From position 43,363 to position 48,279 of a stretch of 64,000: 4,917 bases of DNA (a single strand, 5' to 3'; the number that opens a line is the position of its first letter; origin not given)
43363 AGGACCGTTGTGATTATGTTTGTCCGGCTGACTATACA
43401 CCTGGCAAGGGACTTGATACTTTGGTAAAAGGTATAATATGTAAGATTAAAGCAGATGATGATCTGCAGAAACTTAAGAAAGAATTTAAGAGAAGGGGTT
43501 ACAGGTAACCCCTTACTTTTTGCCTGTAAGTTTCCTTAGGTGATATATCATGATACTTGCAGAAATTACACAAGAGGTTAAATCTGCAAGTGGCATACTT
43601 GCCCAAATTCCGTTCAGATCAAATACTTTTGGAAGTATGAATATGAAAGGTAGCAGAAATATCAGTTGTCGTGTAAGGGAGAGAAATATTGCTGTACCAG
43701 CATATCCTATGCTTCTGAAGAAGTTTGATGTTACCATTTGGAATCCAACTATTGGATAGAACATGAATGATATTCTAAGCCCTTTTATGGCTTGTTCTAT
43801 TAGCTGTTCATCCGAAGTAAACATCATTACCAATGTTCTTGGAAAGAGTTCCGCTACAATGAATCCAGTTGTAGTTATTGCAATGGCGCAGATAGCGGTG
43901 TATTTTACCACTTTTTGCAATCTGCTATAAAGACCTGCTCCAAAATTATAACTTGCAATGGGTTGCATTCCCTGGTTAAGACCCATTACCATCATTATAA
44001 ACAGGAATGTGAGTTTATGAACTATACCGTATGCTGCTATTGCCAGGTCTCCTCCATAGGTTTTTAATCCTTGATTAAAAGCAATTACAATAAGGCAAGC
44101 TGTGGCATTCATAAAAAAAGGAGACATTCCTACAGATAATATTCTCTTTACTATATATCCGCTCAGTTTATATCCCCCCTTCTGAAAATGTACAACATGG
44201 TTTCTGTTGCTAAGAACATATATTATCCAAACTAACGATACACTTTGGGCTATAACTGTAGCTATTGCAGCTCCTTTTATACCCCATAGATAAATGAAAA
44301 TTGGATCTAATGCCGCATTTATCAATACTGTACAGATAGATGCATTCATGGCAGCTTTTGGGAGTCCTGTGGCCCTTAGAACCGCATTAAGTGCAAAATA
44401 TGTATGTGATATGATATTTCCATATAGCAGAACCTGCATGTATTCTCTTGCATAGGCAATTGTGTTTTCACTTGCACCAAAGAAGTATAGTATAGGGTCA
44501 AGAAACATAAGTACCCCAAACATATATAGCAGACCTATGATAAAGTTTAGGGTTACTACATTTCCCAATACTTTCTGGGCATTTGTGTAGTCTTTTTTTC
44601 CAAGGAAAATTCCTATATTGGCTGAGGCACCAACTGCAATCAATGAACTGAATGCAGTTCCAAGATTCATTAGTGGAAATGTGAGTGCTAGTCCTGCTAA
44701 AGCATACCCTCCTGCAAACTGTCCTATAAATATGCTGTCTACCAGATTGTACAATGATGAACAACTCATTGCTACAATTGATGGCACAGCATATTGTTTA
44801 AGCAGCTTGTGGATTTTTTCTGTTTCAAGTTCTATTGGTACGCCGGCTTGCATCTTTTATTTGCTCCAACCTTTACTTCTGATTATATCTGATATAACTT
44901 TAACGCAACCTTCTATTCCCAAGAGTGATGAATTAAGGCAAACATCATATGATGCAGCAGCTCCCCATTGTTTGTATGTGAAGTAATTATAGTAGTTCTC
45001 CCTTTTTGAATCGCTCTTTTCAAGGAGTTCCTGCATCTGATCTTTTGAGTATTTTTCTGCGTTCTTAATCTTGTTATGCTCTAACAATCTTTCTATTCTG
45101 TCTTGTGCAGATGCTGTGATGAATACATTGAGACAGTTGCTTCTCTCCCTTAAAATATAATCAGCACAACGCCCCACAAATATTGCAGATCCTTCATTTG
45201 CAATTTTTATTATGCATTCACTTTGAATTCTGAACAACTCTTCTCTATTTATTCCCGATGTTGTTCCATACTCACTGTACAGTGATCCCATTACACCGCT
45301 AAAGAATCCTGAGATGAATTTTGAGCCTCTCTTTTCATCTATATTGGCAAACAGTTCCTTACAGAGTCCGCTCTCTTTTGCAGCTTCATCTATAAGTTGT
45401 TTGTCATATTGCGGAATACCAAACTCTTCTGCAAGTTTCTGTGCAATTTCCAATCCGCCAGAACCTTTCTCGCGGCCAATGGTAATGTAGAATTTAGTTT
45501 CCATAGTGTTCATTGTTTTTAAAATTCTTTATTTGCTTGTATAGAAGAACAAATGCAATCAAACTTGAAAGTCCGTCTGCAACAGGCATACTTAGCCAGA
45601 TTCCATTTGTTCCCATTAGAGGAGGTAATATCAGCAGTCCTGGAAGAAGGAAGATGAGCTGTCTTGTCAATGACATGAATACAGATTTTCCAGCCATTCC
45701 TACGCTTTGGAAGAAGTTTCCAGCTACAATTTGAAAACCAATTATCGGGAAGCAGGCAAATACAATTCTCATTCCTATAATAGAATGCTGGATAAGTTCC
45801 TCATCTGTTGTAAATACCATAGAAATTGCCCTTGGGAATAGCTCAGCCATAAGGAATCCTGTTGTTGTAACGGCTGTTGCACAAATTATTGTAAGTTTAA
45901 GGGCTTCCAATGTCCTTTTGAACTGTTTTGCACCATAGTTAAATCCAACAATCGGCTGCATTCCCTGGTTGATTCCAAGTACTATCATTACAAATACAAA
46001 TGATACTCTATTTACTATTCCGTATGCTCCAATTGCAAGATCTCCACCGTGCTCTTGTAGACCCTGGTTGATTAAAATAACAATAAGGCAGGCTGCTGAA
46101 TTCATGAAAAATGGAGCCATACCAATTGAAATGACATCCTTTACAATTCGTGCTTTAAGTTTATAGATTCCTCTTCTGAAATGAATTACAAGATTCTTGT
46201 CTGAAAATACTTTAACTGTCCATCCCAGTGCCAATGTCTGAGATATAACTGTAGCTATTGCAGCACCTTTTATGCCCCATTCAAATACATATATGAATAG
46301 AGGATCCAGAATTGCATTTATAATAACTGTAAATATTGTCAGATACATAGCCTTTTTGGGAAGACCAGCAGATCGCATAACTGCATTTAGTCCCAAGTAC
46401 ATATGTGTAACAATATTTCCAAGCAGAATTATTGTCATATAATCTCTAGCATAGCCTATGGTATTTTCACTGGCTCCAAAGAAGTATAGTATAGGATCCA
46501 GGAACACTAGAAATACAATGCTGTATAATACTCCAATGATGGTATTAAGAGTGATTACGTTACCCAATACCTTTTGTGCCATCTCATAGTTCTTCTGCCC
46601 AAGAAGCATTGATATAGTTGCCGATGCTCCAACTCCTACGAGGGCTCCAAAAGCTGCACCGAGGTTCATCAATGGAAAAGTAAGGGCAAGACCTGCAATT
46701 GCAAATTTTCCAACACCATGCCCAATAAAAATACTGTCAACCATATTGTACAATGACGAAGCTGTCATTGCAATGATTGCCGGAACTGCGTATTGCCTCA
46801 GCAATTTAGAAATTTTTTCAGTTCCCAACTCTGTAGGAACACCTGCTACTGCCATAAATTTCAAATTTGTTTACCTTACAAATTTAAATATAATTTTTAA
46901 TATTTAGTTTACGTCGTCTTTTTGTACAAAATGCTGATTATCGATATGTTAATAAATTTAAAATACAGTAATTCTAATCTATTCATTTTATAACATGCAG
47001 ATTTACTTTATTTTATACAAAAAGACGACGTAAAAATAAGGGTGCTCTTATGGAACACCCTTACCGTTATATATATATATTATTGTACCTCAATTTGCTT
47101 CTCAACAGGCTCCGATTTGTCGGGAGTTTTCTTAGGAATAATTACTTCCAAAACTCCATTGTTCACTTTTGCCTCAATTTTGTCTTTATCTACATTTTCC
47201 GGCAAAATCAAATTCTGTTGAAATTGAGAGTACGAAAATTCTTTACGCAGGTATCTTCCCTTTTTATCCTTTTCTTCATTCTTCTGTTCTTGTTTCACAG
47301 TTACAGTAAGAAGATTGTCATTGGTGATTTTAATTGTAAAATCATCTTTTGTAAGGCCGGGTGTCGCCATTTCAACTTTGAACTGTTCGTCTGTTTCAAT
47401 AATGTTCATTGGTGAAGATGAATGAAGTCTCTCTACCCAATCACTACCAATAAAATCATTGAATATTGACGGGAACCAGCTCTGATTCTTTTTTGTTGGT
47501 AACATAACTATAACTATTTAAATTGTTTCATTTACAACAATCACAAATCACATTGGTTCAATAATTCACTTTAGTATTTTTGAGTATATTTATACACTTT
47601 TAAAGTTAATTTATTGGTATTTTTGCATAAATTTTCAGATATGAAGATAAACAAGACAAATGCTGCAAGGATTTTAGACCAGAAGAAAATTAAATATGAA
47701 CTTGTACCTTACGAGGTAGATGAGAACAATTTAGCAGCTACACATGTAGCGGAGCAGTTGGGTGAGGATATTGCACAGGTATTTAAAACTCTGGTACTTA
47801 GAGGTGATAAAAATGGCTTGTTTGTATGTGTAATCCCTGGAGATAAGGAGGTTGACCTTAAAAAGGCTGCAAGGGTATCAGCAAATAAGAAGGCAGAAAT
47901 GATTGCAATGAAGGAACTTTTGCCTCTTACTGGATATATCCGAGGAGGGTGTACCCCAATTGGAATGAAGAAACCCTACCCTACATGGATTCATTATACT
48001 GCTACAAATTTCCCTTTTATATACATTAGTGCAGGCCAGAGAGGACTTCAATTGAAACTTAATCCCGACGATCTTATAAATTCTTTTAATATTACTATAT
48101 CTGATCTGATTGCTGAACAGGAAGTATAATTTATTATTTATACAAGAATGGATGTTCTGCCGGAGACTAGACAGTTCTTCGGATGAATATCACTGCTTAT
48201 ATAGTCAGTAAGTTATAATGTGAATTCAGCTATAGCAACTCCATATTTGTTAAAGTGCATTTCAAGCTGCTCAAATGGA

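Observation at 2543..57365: The word TCCCGAC(A/G) is about 10-fold over-represented, independent of strand and reading frame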

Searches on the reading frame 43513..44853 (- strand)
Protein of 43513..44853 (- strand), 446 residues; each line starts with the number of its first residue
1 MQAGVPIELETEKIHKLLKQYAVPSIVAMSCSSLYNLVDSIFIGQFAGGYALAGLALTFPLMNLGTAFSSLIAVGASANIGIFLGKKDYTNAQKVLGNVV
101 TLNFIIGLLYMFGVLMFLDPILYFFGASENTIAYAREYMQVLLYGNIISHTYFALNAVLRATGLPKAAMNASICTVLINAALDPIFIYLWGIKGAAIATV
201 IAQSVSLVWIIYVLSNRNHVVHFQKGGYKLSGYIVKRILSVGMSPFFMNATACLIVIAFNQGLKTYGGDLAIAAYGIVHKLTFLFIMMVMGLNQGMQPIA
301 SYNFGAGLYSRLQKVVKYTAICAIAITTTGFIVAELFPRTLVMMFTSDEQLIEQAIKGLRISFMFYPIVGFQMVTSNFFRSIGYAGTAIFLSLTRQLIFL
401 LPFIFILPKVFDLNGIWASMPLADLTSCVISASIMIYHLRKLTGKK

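Call 7: search_protein_families(library=ncbifam, proteins=[window:43513-44853:-])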
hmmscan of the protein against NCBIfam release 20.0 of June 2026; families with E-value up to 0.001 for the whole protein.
window:43513-44853:- (446 aa): 7 families
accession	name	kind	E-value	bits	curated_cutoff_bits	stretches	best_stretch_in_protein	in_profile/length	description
NF007130.1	PRK09575.1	equivalog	2.3e-76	257.8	445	1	13-441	3-433/435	MATE family efflux transporter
TIGR00797.1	matE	subfamily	8.1e-54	183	147.4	1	24-417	1-396/396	MATE family efflux transporter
NF000217.1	MATE_multi_FepA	equivalog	7.5e-51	173.6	900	1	9-441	8-438/443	multidrug efflux MATE transporter FepA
NF000131.1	MATE_multi_MepA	equivalog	6.3e-37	127.8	850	1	10-441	10-439/451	multidrug efflux MATE transporter MepA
NF041801.1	MATE_SolL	equivalog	8e-35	120.5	780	1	14-431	18-442/458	solanimycin export family MATE transporter SolL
NF052396.1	MATE_WgkD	equivalog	3.5e-09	36.2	510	1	16-365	3-352/428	tryglysin-associated MATE efflux transporter WgkD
NF007690.0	PRK10367.1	equivalog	6.1e-05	22.1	409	1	15-211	8-206/441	MATE family efflux transporter DinF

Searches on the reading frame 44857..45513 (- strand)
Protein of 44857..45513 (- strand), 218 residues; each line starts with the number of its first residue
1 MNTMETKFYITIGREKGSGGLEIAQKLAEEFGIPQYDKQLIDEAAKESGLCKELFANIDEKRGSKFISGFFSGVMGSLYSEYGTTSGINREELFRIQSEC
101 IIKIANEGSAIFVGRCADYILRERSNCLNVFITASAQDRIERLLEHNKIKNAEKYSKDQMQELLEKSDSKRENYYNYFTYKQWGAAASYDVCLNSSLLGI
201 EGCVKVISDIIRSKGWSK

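Call 34: search_protein_families(library=pfam, proteins=[window:44857-45513:-], max_evalue=0.00001)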
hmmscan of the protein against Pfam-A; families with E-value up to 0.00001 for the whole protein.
window:44857-45513:- (218 aa): 1 family
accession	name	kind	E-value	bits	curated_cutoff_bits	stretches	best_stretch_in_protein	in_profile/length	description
PF13189.12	Cytidylate_kin2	-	3.2e-49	167.9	28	1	10-196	2-175/176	Cytidylate kinase-like family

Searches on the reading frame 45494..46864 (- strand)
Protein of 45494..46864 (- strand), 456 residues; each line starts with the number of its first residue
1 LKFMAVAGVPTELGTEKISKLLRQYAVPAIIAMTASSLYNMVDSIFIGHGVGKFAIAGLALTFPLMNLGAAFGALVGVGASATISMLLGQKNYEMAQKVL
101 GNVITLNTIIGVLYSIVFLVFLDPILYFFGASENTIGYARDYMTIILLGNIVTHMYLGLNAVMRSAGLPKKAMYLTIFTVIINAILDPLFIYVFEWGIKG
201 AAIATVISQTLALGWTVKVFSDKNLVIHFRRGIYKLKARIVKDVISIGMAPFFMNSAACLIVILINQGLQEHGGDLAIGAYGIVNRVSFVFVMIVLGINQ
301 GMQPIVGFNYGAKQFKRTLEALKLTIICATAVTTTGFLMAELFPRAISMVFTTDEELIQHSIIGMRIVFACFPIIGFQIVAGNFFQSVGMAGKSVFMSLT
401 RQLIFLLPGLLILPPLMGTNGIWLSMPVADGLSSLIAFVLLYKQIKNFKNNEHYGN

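Call 7: search_protein_families(library=ncbifam, proteins=[window:45494-46864:-])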
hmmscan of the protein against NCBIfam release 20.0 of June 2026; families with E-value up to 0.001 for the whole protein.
window:45494-46864:- (456 aa): 9 families
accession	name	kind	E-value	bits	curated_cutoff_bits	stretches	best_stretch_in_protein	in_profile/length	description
NF007130.1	PRK09575.1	equivalog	4.3e-79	266.8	445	1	17-447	3-433/435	MATE family efflux transporter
NF000217.1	MATE_multi_FepA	equivalog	1.8e-59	201.9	900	1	13-442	8-434/443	multidrug efflux MATE transporter FepA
TIGR00797.1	matE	subfamily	1.9e-59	201.5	147.4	1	28-423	1-396/396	MATE family efflux transporter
NF041801.1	MATE_SolL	equivalog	8.1e-37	127.1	780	1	18-445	18-449/458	solanimycin export family MATE transporter SolL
NF000131.1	MATE_multi_MepA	equivalog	7.8e-35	121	850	1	19-442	15-435/451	multidrug efflux MATE transporter MepA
NF052396.1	MATE_WgkD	equivalog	1.1e-10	41.1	510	1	20-389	3-370/428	tryglysin-associated MATE efflux transporter WgkD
NF007562.1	PRK10189.1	equivalog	1.4e-05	24.1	465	1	25-401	32-415/470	EmmdR/YeeO family multidrug/toxin efflux MATE transporter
NF041358.1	GntT_guanitoxin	equivalog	0.00013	21.1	525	1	25-381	18-371/438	guanitoxin biosynthesis MATE family efflux transporter GntT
NF045578.1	export_MbnM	equivalog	0.00053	19.1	285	1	28-222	8-198/410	methanobactin export MATE transporter MbnM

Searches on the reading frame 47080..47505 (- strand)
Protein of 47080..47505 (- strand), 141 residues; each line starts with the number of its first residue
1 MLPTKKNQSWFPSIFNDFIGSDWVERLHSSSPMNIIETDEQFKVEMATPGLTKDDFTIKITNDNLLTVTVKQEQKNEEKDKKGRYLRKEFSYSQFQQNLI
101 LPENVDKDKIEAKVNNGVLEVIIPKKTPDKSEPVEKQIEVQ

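Call 34: search_protein_families(library=pfam, proteins=[window:47080-47505:-], max_evalue=0.00001)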
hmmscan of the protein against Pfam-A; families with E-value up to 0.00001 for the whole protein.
window:47080-47505:- (141 aa): 1 family
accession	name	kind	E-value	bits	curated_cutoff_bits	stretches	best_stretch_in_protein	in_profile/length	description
PF00011.27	HSP20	-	1.2e-23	83.6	20.8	1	35-141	2-102/102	Hsp20/alpha crystallin family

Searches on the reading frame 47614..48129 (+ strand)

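Call 34: search_protein_families(library=pfam, proteins=[window:47614-48129:+], max_evalue=0.00001)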
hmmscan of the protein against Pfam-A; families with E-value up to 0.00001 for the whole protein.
window:47614-48129:+ (171 aa): 1 family
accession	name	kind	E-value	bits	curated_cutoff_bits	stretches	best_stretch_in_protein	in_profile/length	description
PF04073.20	tRNA_edit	-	2.3e-26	92.7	25.5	1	42-155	7-121/123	Aminoacyl-tRNA editing domain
